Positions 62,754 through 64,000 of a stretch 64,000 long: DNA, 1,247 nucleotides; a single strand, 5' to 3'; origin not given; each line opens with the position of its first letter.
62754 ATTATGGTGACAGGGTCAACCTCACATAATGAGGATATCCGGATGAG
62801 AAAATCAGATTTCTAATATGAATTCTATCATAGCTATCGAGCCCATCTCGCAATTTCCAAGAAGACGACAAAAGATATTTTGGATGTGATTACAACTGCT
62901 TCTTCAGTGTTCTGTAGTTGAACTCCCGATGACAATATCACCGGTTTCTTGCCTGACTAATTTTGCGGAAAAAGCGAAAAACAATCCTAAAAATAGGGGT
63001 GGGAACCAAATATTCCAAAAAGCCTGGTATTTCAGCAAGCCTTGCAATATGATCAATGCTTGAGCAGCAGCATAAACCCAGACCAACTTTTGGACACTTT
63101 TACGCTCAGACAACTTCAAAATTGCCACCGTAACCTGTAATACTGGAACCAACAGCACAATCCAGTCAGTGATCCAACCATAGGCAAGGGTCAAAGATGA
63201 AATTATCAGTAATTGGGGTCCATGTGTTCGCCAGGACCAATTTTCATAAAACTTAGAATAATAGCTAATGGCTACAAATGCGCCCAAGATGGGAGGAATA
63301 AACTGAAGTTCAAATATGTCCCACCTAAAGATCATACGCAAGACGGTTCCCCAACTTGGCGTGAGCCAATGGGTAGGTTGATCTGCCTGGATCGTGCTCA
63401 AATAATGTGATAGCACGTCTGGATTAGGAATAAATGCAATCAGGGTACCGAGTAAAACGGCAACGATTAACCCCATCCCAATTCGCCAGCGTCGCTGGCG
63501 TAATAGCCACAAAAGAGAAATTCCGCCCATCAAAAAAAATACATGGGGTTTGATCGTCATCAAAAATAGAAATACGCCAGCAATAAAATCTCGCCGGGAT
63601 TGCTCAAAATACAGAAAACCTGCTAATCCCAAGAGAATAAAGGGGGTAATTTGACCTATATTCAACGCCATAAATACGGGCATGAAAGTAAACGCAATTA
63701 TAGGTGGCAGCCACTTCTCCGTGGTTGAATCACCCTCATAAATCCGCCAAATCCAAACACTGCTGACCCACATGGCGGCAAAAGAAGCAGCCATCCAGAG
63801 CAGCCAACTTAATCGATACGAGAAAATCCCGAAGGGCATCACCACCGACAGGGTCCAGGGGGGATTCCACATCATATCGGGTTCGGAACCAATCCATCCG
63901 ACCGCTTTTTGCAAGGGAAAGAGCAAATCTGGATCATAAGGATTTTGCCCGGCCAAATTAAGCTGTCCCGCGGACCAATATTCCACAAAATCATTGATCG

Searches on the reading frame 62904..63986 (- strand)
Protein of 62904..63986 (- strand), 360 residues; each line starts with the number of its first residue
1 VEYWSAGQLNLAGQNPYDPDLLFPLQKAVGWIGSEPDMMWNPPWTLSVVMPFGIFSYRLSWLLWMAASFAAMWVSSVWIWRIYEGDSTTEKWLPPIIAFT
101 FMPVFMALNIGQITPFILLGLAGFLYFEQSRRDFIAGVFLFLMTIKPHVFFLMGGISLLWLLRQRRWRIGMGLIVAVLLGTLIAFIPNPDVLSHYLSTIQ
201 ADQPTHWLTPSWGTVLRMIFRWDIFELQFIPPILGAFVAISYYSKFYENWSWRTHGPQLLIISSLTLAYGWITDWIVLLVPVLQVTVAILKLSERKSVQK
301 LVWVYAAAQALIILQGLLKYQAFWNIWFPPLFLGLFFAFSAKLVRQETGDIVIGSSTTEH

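Call 39: find_encoding_contigs(protein=window:62904-63986:-, flank=10000, max_places=3)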
Protein window:62904-63986:- (360 aa): no gene with exactly this product is on record in the collection.
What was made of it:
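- Tried and rejected: The gene at the right end was not on record (call 39).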

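Call 55: search_protein_families(library=pfam, proteins=[window:62904-63986:-])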
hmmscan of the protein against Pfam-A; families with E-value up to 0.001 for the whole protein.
window:62904-63986:- (360 aa): 1 family
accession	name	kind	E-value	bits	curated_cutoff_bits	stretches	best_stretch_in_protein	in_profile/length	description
PF09594.16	GT87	-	1.1e-16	61.8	25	1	41-236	3-202/237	Glycosyltransferase family 87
